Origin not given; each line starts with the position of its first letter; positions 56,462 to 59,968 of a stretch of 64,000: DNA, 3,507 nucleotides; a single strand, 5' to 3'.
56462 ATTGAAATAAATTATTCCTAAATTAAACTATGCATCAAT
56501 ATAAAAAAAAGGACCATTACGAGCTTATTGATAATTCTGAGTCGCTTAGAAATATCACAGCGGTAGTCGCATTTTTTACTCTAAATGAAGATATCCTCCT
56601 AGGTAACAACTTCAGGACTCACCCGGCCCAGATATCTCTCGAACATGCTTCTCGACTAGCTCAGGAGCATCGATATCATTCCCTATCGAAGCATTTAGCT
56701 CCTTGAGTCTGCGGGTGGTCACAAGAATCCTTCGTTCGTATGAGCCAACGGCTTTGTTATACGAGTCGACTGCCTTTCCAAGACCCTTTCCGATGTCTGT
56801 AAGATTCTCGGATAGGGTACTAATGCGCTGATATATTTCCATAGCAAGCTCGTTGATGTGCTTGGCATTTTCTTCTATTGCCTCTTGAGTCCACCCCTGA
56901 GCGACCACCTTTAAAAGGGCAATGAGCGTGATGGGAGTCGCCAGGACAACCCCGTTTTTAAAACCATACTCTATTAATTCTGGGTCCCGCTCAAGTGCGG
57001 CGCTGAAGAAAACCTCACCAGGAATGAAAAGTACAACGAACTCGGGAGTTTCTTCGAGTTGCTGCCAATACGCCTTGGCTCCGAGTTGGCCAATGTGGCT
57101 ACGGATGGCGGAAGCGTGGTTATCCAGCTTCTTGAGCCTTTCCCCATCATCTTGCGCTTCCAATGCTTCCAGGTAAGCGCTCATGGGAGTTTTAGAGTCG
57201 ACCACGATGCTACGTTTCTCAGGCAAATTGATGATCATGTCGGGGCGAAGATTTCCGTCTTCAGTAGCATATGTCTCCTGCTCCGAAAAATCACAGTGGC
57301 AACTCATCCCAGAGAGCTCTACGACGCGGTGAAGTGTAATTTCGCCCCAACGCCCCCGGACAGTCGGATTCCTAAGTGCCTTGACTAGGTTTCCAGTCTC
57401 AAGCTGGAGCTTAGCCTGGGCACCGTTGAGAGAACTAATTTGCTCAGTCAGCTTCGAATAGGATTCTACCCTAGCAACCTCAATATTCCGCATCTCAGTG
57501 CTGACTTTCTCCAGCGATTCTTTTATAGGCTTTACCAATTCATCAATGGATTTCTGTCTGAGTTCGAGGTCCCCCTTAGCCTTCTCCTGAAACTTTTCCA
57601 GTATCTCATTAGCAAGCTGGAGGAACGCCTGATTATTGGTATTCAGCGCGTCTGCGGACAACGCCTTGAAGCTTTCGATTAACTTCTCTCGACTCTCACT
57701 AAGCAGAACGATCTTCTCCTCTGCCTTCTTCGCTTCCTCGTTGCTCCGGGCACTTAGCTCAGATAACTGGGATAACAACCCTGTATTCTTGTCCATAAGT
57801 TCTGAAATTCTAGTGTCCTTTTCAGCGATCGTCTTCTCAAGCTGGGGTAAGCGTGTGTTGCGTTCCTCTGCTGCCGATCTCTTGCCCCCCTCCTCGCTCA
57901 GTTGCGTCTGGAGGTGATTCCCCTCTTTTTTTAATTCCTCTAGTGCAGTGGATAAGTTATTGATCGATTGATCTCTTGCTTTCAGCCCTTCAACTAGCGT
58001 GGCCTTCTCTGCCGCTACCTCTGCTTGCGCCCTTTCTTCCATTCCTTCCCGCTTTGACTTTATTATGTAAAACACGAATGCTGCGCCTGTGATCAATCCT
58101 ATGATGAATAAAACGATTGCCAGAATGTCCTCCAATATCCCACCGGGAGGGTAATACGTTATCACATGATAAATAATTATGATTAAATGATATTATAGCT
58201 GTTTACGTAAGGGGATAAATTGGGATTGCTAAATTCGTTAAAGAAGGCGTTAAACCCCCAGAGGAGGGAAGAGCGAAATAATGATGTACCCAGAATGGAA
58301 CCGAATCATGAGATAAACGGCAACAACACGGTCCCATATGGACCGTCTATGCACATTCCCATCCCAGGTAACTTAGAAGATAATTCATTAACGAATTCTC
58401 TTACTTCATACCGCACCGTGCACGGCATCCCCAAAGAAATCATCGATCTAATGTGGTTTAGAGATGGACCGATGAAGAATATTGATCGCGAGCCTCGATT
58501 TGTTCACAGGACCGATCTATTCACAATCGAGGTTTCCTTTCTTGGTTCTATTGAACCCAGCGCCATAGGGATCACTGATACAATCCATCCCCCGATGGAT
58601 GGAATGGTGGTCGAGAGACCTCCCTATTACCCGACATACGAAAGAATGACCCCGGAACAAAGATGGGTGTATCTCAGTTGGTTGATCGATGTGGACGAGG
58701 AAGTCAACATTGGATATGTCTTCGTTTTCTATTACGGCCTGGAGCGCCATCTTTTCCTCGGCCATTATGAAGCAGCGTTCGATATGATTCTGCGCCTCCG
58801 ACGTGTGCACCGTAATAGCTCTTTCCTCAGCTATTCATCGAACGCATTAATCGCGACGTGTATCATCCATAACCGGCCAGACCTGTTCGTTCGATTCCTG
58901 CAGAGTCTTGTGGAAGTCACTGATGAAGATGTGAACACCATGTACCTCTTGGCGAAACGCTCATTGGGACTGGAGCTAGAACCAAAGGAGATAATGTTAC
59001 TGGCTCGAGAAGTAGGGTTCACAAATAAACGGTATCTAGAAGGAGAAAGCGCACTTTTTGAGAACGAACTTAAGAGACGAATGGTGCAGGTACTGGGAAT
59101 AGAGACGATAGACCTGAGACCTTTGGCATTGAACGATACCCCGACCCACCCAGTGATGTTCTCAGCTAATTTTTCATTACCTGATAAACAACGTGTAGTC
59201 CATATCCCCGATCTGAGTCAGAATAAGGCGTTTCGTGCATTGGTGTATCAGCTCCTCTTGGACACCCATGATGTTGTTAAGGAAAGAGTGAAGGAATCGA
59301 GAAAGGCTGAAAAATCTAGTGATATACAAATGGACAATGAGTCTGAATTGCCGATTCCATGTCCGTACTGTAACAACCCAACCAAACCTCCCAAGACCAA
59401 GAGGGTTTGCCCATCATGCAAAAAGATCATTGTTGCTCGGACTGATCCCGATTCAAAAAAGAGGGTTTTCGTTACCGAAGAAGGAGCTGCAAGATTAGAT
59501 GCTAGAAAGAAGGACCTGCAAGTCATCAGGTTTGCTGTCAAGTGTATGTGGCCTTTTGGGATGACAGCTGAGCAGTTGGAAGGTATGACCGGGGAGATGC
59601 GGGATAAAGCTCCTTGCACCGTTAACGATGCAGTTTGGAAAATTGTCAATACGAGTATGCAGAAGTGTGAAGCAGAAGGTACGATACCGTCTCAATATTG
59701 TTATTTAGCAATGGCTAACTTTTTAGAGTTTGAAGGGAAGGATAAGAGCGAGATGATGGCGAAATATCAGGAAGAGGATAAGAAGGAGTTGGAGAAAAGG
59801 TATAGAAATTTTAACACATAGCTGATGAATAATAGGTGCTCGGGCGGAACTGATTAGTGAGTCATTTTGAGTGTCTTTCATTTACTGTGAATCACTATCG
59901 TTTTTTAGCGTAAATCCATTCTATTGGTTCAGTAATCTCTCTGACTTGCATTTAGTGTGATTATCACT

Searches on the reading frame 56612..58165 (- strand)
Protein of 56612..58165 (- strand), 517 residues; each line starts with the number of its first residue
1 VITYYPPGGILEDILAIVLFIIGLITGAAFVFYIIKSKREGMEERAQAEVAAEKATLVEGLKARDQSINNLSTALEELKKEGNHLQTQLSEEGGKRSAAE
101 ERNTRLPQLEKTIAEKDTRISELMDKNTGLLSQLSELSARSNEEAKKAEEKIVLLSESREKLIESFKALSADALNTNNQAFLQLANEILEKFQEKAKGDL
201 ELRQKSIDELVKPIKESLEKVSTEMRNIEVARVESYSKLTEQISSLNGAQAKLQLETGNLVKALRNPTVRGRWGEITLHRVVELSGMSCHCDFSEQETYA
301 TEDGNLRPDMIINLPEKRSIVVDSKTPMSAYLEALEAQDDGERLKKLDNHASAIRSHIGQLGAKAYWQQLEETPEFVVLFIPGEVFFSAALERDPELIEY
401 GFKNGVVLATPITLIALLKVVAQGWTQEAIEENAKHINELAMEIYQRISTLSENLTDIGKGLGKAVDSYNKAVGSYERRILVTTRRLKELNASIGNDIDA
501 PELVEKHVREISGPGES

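Call 8: search_protein_families(library=pfam, proteins=[window:56612-58165:-], max_evalue=0.1)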
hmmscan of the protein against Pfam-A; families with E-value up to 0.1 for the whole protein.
window:56612-58165:- (517 aa): 4 families
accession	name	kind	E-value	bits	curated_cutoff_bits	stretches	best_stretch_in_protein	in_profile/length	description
PF02646.22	RmuC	-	3.4e-100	335.4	26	1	205-493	1-287/291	RmuC family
PF10158.14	LOH1CR12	-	0.00054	20.5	24.7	0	177-253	25-96/131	Tumour suppressor protein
PF09784.14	L31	-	0.073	13.9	22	0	194-233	17-56/102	Mitochondrial ribosomal protein L31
PF12491.13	ApoB100_C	-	0.092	13.1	27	0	154-195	12-52/57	Apolipoprotein B100 C terminal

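Call 9: search_protein_families(library=padloc, proteins=[window:56612-58165:-], max_evalue=0.01)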
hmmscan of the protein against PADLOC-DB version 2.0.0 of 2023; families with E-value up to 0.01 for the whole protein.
window:56612-58165:- (517 aa): 3 families
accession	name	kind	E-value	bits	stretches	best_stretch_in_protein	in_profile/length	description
PDLC03812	RTasRmuC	-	2.8e-56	189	1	97-476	35-402/439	DRT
PDLC02756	PbeC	-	6.4e-05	20.1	1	33-253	199-428/643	PbeC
PDLC00637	ZorA2|ZorA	-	0.0065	13.3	1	108-245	225-360/420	MotA/ExbB/TolQ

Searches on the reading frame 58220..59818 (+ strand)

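Call 8: search_protein_families(library=pfam, proteins=[window:58220-59818:+], max_evalue=0.1)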
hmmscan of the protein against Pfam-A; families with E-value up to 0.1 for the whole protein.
window:58220-59818:+ (533 aa): 1 family
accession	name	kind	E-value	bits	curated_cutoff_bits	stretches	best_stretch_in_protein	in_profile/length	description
PF13208.11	TerB_N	-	4.8e-14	53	25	1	135-187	54-108/207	TerB N-terminal domain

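Call 9: search_protein_families(library=padloc, proteins=[window:58220-59818:+], max_evalue=0.01)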
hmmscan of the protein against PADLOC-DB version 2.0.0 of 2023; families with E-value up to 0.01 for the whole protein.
window:58220-59818:+ (533 aa): 1 family
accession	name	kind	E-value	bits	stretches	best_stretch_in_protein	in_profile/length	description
PDLC03958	SngA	-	2.2e-13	48.7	1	102-226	63-181/528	-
